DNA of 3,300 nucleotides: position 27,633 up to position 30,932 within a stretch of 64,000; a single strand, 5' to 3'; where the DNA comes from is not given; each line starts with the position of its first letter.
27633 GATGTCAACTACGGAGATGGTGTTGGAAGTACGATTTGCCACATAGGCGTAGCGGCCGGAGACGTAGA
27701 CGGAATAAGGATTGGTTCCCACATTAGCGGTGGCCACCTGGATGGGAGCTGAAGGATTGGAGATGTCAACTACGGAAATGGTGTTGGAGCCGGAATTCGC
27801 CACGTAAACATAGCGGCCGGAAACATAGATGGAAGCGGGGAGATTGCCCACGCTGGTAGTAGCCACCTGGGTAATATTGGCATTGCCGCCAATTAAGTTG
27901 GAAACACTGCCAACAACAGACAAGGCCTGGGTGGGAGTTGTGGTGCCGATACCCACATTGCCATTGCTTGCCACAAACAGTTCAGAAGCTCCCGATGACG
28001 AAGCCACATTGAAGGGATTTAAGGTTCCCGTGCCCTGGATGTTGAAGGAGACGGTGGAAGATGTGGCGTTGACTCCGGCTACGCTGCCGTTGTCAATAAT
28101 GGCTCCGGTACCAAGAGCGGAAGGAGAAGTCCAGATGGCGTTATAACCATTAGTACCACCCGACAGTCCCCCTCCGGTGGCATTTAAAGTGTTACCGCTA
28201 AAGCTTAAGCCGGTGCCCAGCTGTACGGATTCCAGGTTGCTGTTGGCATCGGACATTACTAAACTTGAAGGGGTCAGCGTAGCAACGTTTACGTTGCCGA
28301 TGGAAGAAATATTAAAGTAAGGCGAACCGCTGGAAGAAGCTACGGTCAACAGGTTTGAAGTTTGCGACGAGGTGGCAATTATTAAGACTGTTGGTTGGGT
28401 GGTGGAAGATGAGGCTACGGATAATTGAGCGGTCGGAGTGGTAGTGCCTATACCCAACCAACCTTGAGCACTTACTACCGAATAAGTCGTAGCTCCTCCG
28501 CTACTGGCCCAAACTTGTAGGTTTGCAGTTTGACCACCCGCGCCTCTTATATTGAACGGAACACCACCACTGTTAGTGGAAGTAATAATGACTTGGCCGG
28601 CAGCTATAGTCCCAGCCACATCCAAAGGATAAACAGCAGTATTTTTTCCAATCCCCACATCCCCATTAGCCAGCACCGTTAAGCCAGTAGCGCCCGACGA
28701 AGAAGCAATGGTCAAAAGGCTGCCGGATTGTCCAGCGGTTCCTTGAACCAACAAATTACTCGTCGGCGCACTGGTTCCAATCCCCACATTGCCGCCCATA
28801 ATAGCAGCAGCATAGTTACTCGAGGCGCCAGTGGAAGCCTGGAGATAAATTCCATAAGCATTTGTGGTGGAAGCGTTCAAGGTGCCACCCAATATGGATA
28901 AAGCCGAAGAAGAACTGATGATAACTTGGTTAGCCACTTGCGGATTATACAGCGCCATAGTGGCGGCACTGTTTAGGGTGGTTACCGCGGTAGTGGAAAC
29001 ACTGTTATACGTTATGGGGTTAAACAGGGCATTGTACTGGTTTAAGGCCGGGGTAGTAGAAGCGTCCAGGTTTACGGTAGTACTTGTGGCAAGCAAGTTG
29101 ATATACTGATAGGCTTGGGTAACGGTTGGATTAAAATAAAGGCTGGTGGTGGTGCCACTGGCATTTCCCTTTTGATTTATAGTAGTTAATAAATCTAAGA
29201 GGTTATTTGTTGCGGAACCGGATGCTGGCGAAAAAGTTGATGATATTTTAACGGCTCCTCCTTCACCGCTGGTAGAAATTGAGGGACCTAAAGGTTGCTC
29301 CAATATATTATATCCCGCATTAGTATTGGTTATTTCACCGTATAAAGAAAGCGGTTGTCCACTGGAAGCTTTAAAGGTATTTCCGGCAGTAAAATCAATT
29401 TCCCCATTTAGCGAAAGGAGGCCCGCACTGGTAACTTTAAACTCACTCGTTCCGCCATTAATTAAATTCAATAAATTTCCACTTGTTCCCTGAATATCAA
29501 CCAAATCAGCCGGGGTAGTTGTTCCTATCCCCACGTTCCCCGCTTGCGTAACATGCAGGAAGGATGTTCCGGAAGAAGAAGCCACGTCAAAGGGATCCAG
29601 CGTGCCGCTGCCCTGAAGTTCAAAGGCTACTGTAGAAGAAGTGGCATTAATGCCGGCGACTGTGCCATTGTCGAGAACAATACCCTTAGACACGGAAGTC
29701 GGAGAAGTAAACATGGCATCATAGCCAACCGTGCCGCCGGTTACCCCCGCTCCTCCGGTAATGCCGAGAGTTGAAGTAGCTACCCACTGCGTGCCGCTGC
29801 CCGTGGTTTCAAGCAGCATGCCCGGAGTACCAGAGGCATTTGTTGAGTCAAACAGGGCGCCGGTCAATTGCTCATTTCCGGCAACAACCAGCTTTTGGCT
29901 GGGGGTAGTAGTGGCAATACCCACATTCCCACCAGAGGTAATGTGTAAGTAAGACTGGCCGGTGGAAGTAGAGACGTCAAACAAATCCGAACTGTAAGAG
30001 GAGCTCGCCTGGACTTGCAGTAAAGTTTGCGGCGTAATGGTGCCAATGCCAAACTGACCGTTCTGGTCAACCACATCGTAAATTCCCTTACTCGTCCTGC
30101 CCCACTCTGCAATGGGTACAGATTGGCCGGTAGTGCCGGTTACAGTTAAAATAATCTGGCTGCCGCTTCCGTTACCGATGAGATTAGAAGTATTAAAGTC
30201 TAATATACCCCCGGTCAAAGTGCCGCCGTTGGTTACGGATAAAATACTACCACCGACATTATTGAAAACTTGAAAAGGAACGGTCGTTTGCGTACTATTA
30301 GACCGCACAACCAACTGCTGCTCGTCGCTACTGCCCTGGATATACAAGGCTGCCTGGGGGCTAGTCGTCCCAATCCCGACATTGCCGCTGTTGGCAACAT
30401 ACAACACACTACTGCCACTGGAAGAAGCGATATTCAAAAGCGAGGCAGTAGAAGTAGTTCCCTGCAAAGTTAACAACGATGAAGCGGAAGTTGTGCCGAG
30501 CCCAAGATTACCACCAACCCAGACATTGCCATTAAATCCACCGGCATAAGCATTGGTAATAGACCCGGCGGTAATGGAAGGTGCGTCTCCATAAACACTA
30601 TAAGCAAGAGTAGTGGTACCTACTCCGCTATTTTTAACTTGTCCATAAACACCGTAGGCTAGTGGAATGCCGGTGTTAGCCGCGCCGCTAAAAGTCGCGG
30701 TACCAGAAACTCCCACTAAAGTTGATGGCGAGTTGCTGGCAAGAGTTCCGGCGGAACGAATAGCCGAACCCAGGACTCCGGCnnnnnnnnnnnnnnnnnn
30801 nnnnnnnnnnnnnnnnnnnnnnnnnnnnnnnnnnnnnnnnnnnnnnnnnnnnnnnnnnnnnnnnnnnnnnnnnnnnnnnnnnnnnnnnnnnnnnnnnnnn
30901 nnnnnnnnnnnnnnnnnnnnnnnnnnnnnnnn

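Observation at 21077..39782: Gene of about 18.7 kb encoding a roughly 6,200-aa one-component-like surface giant: cytoplasmic excisionase-type HTH fused through a single TM to an enormous extracellular adhesin-like region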

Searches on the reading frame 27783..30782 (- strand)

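Call 13: search_protein_families(library=pfam, max_evalue=1, proteins=[window:27783-30782:-])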
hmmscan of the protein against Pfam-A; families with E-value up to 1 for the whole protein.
window:27783-30782:- (1000 aa): 1 family
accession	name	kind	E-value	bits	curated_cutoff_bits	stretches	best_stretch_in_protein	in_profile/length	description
PF03544.19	TonB_C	-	0.4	11.6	24.6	0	909-935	18-44/79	Gram-negative bacterial TonB protein C-terminal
